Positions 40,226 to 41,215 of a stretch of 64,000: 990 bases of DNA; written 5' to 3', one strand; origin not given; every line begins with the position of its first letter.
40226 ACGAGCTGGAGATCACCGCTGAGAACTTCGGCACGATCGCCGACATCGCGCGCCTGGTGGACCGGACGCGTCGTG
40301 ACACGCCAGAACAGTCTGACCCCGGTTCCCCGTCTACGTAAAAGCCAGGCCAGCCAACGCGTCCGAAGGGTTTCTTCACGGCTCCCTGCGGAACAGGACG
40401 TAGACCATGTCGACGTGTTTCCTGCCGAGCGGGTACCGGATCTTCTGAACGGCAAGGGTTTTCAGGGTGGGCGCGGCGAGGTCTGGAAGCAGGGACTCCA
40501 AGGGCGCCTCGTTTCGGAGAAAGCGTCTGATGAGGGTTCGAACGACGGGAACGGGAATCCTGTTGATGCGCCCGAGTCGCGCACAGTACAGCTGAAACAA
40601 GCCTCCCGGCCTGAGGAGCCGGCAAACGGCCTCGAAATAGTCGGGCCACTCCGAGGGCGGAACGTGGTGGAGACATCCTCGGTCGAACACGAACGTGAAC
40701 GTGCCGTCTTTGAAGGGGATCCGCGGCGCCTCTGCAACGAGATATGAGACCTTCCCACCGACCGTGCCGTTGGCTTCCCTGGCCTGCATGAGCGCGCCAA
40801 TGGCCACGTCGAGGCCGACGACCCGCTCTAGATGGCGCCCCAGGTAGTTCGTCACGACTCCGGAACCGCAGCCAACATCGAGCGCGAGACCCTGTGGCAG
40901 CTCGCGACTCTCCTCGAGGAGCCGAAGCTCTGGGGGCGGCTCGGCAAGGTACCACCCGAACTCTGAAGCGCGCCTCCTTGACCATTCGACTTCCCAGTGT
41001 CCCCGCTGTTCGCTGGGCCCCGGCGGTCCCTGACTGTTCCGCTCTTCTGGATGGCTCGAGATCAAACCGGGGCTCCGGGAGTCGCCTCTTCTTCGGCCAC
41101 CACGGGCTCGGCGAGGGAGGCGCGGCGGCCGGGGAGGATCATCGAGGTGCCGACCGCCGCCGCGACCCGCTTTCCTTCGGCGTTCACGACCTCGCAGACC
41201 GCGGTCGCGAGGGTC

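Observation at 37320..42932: Compact convergent cluster: dehydrogenase, adenylation enzyme and carrier protein facing a CADD-like diiron oxygenase, two hotdog thioesterases and a methyltransferase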

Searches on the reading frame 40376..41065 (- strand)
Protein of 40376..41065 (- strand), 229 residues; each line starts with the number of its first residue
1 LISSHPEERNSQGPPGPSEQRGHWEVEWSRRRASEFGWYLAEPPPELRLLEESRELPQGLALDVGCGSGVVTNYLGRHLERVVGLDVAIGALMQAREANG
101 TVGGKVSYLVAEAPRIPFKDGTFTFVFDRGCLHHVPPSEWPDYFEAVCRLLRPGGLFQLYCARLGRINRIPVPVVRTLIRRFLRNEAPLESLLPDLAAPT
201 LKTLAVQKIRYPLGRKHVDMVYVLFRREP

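Call 7: search_protein_families(library=pfam, proteins=[window:40376-41065:-], max_evalue=0.01)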
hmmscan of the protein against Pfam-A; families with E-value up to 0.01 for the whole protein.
window:40376-41065:- (229 aa): 8 families
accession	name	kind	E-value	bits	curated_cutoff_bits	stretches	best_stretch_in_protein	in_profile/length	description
PF13649.12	Methyltransf_25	-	1.8e-20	73.9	27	1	62-155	2-97/97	Methyltransferase domain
PF08241.18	Methyltransf_11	-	9.4e-20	71.5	21.2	1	62-157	1-93/95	Methyltransferase domain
PF08242.18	Methyltransf_12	-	3.8e-11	44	30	1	62-157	1-98/98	Methyltransferase domain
PF13489.12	Methyltransf_23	-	3.6e-09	37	27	1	61-158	26-117/164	Methyltransferase domain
PF05724.17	TPMT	-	2.1e-08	34.6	26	1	21-156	3-150/218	Thiopurine S-methyltransferase (TPMT)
PF13847.12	Methyltransf_31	-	8.2e-07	29.2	27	1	62-158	8-108/145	Methyltransferase domain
PF01209.24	Ubie_methyltran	-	8.4e-05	22.5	20.1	1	60-161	50-151/233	ubiE/COQ5 methyltransferase family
PF02353.26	CMAS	-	9.9e-05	22.2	27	1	58-161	62-166/273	Mycolic acid cyclopropane synthetase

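Call 8: search_protein_families(library=ncbifam, proteins=[window:40376-41065:-], max_evalue=0.01)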
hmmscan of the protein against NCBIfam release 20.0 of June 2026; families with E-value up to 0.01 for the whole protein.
window:40376-41065:- (229 aa): 35 families (the best 25 are shown)
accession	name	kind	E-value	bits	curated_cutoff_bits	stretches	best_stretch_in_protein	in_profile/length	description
NF045667.1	MTase_DVU1556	equivalog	5.4e-12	45.6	155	1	52-158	17-118/213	DVU_1556 family methyltransferase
TIGR02072.1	BioC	equivalog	2e-08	34.4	184.95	1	48-157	25-130/244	malonyl-ACP O-methyltransferase BioC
NF043040.1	corrin_prot_MT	hypoth_equivalog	2.7e-08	33.5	180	1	58-157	42-145/216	corrinoid protein-associated methyltransferase CpaM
NF047649.1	MTase_UXPK_star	exception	3.5e-08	32.8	460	1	60-158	80-180/283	methyltransferase/UXPK-star double selenoprotein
NF041537.1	ArsM_AhpD_UU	exception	5.7e-08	31.9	510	1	61-157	80-178/345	arsenite methyltransferase/AhpD domain selenoprotein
TIGR01983.1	UbiG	equivalog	6.2e-08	32.2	102.95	1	60-157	52-149/228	bifunctional 2-polyprenyl-6-hydroxyphenol methylase/3-demethylubiquinol 3-O-methyltransferase UbiG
NF045825.1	FAmtase_mtf2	equivalog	2.9e-07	30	400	1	61-160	62-158/248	fatty-acid O-methyltransferase Mtf2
NF045823.1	PthPhpthDimycoMt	equivalog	1.8e-06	27.4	300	1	61-158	70-165/256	phthiotriol/phenolphthiotriol dimycocerosates methyltransferase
NF041536.1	ArsM_DUF2284_UU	exception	1.8e-06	26.6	575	1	61-157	80-178/459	arsenite methyltransferase/DUF2284 domain selenoprotein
NF040539.1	AST_met_ArsM_2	exception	3.1e-06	27.2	240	1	61-157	60-161/262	putative arsinothricin biosynthesis methyltransferase ArsM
NF008686.0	PRK11705.1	equivalog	4.6e-06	25.9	400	1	55-160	164-266/383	cyclopropane fatty acyl phospholipid synthase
NF001244.0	PRK00216.1-5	equivalog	1.1e-05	24.8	216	1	53-126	44-122/236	bifunctional demethylmenaquinone methyltransferase/2-methoxy-6-polyprenyl-1,4-benzoquinol methylase UbiE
TIGR01934.1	MenG_MenH_UbiE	subfamily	1.4e-05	24.5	158.35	1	55-126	37-110/223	ubiquinone/menaquinone biosynthesis methyltransferase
NF011527.0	PRK14968.1-1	equivalog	2.9e-05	23.9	242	1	56-146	33-118/192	putative methyltransferase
NF007610.0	PRK10258.1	equivalog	3.5e-05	23.2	342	1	61-156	46-135/251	malonyl-ACP O-methyltransferase BioC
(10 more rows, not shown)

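Call 31: find_homologous_proteins(query=window:40376-41065:-, max_evalue=1e-10)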
Query window:40376-41065:- (229 aa): 30 proteins with E <= 1e-10 among 1556 candidates.
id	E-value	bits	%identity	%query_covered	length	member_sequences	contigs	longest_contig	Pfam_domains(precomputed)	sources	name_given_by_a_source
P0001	3.2e-153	526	100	100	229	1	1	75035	PF13847.13,PF13489.13,PF05724.18,PF13649.13,PF08241.19,PF08242.19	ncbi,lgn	ncbi:MAG: class I SAM-dependent methyltransferase [Actinomycetota bacterium]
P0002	2.3e-68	249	53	92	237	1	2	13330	PF13847.13,PF13489.13,PF05724.18,PF13649.13,PF01209.25,PF08241.19,PF08242.19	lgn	-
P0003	1.5e-41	161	49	65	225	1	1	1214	PF13847.13,PF13489.13,PF05724.18,PF13649.13,PF03141.23,PF08241.19,PF08242.19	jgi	jgi:SAM-dependent methyltransferase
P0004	5.1e-41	159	41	91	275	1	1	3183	PF13847.13,PF13489.13,PF05724.18,PF02353.27,PF13649.13,PF03141.23,PF01209.25,PF08241.19,PF08242.19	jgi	jgi:SAM-dependent methyltransferase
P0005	5.4e-41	159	52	64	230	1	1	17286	PF13847.13,PF13489.13,PF05724.18,PF13649.13,PF08241.19,PF08242.19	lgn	-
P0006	8.5e-41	158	46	74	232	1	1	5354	PF13847.13,PF13489.13,PF05724.18,PF13649.13,PF08241.19,PF08242.19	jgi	jgi:SAM-dependent methyltransferase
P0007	3.9e-40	156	49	63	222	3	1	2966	PF13847.13,PF13489.13,PF05724.18,PF02353.27,PF13649.13,PF03141.23,PF08241.19,PF08242.19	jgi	-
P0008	2.5e-39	153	42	93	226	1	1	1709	PF13847.13,PF13489.13,PF05724.18,PF13649.13,PF01209.25,PF08241.19,PF08242.19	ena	-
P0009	4.0e-39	153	48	64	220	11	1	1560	PF13847.13,PF13489.13,PF05724.18,PF13649.13,PF08241.19,PF08242.19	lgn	-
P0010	1.4e-38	151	42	89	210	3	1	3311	PF13847.13,PF13489.13,PF05724.18,PF02353.27,PF13649.13,PF03141.23,PF08241.19,PF08242.19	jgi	jgi:SAM-dependent methyltransferase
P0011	2.2e-38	150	47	67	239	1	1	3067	PF13847.13,PF13489.13,PF05724.18,PF13649.13,PF08241.19,PF08242.19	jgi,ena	-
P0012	7.6e-38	149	47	63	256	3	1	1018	PF13847.13,PF13489.13,PF05724.18,PF13649.13,PF08241.19,PF08242.19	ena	-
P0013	2.2e-36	144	42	84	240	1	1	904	PF13847.13,PF13489.13,PF13649.13,PF08241.19,PF08242.19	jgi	jgi:SAM-dependent methyltransferase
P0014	2.7e-36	144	46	64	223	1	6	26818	PF13847.13,PF05724.18,PF13649.13,PF08241.19,PF08242.19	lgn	-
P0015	2.8e-33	134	48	62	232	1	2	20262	PF13847.13,PF13489.13,PF05724.18,PF13649.13,PF08241.19,PF08242.19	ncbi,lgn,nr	ncbi:MAG: class I SAM-dependent methyltransferase [Actinobacteria bacterium]|nr:class I SAM-dependen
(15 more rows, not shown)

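Call 32: find_encoding_contigs(protein=P0002, flank=10000, max_places=3)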
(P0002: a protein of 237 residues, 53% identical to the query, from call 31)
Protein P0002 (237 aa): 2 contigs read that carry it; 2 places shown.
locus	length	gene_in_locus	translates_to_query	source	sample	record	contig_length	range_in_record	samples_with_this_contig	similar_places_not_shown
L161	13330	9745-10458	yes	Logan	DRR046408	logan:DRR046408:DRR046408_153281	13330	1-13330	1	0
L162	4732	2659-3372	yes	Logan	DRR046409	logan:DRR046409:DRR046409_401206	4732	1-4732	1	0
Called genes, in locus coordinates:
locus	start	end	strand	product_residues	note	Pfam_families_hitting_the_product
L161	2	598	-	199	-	?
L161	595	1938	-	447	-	PF03816:LytR_cpsA_psr, PF13399:LytR_C (faint)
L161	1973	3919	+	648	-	PF16177:ACAS_N, PF00501:AMP-binding, PF13193:AMP-binding_C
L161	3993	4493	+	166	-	PF01625:PMSR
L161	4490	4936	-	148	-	PF03061:4HBT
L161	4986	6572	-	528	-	PF01425:Amidase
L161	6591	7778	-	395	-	PF00108:Thiolase_N, PF00109:ketoacyl-synt (faint), PF02803:Thiolase_C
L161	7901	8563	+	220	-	PF03070:TENA_THI-4, PF14518:Haem_oxygenas_2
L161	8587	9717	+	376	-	PF20789:4HBT_3C (faint), PF03061:4HBT (weak)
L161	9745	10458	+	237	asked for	PF05724:TPMT (weak), PF13489:Methyltransf_23, PF01209:Ubie_methyltran (weak), PF08241:Methyltransf_11, PF08242:Methyltransf_12, PF13649:Methyltransf_25, PF13847:Methyltransf_31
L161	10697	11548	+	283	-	PF11376:DUF3179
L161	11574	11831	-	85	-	PF00550:PP-binding (weak)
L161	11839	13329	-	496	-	?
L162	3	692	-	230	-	?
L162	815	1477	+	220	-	PF03070:TENA_THI-4, PF14518:Haem_oxygenas_2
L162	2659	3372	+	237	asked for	PF05724:TPMT (weak), PF13489:Methyltransf_23, PF01209:Ubie_methyltran (weak), PF08241:Methyltransf_11, PF08242:Methyltransf_12, PF13649:Methyltransf_25, PF13847:Methyltransf_31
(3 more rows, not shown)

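Call 33: find_encoding_contigs(protein=P0001, flank=10000, max_places=3)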
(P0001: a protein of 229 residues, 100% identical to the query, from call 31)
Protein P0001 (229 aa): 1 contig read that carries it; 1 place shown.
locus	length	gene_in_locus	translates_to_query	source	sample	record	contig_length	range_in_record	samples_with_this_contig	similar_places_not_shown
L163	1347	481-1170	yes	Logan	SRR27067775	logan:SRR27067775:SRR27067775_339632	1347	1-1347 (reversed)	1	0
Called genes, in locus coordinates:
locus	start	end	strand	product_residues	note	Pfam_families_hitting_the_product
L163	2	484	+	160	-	?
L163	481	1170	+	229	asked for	PF05724:TPMT (weak), PF13489:Methyltransf_23, PF13847:Methyltransf_31, PF08241:Methyltransf_11, PF08242:Methyltransf_12, PF13649:Methyltransf_25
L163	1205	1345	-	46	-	?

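Call 44: search_protein_families(library=pfam, proteins=[L161:10697-11548:+], max_evalue=0.00001)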
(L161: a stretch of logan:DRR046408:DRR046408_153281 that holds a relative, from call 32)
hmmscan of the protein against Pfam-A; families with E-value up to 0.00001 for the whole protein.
L161:10697-11548:+ (283 aa): 1 family
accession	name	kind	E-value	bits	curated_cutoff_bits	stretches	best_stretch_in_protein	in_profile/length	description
PF11376.13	DUF3179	-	4.3e-49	168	27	1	2-278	23-291/292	Protein of unknown function (DUF3179)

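Call 50: find_encoding_contigs(protein=P0005, flank=8000, max_places=2)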
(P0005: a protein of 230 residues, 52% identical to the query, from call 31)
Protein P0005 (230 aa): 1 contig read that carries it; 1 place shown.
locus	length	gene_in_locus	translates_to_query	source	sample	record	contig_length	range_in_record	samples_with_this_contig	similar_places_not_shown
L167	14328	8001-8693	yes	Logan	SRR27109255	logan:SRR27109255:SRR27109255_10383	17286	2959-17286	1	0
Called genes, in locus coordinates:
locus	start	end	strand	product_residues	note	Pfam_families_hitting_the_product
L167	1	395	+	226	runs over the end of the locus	PF00072:Response_reg, PF00196:GerE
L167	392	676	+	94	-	PF05402:PqqD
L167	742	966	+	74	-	PF05402:PqqD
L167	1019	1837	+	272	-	-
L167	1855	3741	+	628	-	PF13727:CoA_binding_3, PF01073:3Beta_HSD, PF01370:Epimerase, PF02719:Polysacc_synt_2, PF04321:RmlD_sub_bind, PF16363:GDP_Man_Dehyd, PF07993:NAD_binding_4 (faint)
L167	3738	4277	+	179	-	PF13384:HTH_23 (faint), PF00196:GerE, PF04545:Sigma70_r4 (faint), PF08281:Sigma70_r4_2 (weak)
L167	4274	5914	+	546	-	PF01656:CbiA (weak), PF10609:ParA (weak), PF13614:AAA_31 (weak)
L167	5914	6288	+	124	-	-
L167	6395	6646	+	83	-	PF00550:PP-binding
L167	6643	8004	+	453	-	PF01266:DAO (faint), PF01494:FAD_binding_3, PF12831:FAD_oxidored (weak), PF04820:Trp_halogenase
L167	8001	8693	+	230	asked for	PF05724:TPMT (weak), PF13489:Methyltransf_23, PF13847:Methyltransf_31, PF08241:Methyltransf_11, PF08242:Methyltransf_12, PF13649:Methyltransf_25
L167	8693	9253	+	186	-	-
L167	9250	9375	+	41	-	-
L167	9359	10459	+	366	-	PF11376:DUF3179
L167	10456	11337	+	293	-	PF12146:Hydrolase_4 (weak)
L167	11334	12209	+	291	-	PF02129:Peptidase_S15, PF00561:Abhydrolase_1, PF12146:Hydrolase_4 (weak), PF12697:Abhydrolase_6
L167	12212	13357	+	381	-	PF02771:Acyl-CoA_dh_N, PF02770:Acyl-CoA_dh_M, PF00441:Acyl-CoA_dh_1, PF08028:Acyl-CoA_dh_2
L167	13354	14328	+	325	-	?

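Call 51: find_encoding_contigs(protein=P0004, flank=8000, max_places=2)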
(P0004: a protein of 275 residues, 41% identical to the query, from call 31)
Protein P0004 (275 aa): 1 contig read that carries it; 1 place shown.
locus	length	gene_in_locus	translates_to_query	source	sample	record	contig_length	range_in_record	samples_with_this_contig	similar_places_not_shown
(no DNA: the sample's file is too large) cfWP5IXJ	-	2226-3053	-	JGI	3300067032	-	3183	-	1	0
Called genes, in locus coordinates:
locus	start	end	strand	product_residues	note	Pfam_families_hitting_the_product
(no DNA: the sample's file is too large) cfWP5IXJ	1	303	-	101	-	?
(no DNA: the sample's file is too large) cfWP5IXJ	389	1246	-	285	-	PF12146:Hydrolase_4 (weak), PF00561:Abhydrolase_1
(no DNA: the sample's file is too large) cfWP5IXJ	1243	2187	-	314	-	-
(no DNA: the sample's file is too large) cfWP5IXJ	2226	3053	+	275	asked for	PF05724:TPMT, PF13489:Methyltransf_23, PF01209:Ubie_methyltran (weak), PF02353:CMAS (weak), PF13847:Methyltransf_31, PF08241:Methyltransf_11, PF08242:Methyltransf_12, PF13649:Methyltransf_25, +1 more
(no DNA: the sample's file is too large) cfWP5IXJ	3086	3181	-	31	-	?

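Call 52: find_encoding_contigs(protein=P0015, flank=8000, max_places=2)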
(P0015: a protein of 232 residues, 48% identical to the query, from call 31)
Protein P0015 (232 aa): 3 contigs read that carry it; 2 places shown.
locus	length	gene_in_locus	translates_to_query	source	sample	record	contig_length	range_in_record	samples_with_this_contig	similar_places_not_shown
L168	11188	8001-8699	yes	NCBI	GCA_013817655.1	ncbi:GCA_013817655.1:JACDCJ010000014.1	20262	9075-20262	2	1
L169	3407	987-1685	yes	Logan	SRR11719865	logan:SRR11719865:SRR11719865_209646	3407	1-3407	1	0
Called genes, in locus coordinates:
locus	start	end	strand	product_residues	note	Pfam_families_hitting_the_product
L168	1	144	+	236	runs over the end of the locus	PF07676:PD40, PF26549:Tricorn_N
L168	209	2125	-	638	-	PF01839:FG-GAP (faint), PF13517:FG-GAP_3, PF07593:UnbV_ASPIC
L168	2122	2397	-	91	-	PF00550:PP-binding (weak)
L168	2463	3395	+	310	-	PF26549:Tricorn_N (weak), PF26550:Tricorn_2nd, PF26549:Tricorn_N, PF26549:Tricorn_N, PF07676:PD40, PF26550:Tricorn_2nd, PF26549:Tricorn_N, PF07676:PD40, +8 more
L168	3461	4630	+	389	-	PF19565:DUF6087 (faint), PF12768:Rax2 (faint), PF10708:DUF2510 (faint)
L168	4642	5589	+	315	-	-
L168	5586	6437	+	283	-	PF12146:Hydrolase_4 (weak), PF00561:Abhydrolase_1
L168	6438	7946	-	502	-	PF14907:NTP_transf_5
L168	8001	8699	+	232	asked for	PF05724:TPMT, PF13489:Methyltransf_23, PF13847:Methyltransf_31, PF08241:Methyltransf_11, PF08242:Methyltransf_12, PF13649:Methyltransf_25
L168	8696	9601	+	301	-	PF01061:ABC2_membrane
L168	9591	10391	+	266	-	PF00005:ABC_tran, PF13304:AAA_21 (faint)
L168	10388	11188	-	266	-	PF02397:Bac_transf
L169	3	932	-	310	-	?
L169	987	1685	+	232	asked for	PF05724:TPMT, PF13489:Methyltransf_23, PF13847:Methyltransf_31, PF08241:Methyltransf_11, PF08242:Methyltransf_12, PF13649:Methyltransf_25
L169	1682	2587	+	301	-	PF01061:ABC2_membrane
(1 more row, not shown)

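Call 61: search_solved_structures(query=L161:8587-9717:+, max_evalue=0.001)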
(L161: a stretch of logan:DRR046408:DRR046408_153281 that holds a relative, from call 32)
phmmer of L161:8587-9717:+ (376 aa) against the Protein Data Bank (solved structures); distinct sequences matched with E-value up to 0.001: 14.
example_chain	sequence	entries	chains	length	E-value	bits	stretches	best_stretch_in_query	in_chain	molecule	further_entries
2pim_A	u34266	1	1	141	3e-08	36.3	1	226-353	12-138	Phenylacetic acid degradation-related protein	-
3nwz_A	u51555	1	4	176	1.3e-07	34.2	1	62-171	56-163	BH2602 protein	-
4qdb_A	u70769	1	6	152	1.1e-06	31.2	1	52-153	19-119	Thioesterase PA1618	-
4qd7_A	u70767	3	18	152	1.5e-06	30.7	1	52-153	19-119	Thioesterase PA1618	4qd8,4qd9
4qda_A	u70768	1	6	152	2e-06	30.3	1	52-153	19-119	Thioesterase PA1618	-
3dkz_A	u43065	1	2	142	7.4e-06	28.4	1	47-170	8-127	Thioesterase superfamily protein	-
3e1e_A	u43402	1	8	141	1.2e-05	27.7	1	50-164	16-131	Thioesterase family protein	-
4ybv_A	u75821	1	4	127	3.6e-05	26.2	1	66-349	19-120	Uncharacterized protein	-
1sc0_A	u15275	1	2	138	3.7e-05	26.1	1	50-151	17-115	Hypothetical protein HI1161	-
1zki_A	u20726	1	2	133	4.2e-05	25.9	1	54-152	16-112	hypothetical protein PA5202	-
2b6e_A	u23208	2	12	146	4.3e-05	25.9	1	50-151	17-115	Hypothetical UPF0152 protein HI1161 | Putative esterase HI1161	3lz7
4m20_A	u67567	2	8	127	4.9e-05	25.7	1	66-349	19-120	Uncharacterized protein | thioesterase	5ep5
5hmb_A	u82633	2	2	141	0.00026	23.3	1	52-170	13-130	Azi13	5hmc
4k02_A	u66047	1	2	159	0.00033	23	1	52-160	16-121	1,4-dihydroxy-2-naphthoyl-CoA thioesterase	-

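Call 62: search_solved_structures(query=window:40376-41065:-, max_evalue=0.000001)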
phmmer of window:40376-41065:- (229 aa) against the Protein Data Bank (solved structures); distinct sequences matched with E-value up to 0.000001: 18.
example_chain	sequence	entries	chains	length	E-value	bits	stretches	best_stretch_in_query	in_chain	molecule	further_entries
9w6x_A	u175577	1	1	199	1.6e-12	50.9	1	27-160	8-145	YtkW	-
5wp5_A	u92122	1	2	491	5.5e-12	49.1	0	58-161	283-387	Phosphomethylethanolamine N-methyltransferase 2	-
8gdu_A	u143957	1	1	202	3.8e-11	46.4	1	37-162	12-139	Methyltransferase domain-containing protein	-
1ve3_A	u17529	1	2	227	4.7e-11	46.1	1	58-165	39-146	hypothetical protein PH0226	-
7bgg_A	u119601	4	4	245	9.2e-11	45.1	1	37-161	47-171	heterocyclic toxin methyltransferase (Rv0560c) | 2-heptyl-1-hydroxyquinolin-4(1H)-one methyltransferase | Uncharacterized protein Rv0560c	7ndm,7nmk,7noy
6mro_A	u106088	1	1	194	1.8e-09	40.9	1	37-162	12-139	methyl transferase from Methanosarcina acetivorans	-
9gdj_A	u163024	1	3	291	2e-09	40.8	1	50-159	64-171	Methyltransferase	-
9h0d_A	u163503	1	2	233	2.4e-09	40.5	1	23-156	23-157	Thiol methyltransferase 1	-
5wp4_A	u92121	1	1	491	3.4e-09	40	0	54-161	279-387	Phosphoethanolamine N-methyltransferase 1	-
6uv6_A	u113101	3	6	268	4.7e-09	39.5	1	61-160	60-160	D-glucose O-methyltransferase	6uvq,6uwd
9k2f_B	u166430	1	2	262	2.7e-08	37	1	45-157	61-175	CyaF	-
9icz_A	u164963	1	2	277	5.8e-08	36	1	57-159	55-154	S-adenosylmethionine (SAM)-dependent methyltransferase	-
3sm3_A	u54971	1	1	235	1.6e-07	34.5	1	61-164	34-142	SAM-dependent methyltransferases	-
6uak_A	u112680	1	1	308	1.7e-07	34.5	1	61-159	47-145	SAM dependent methyltransferase LahSB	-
3bus_A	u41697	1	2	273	3e-07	33.6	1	61-157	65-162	Methyltransferase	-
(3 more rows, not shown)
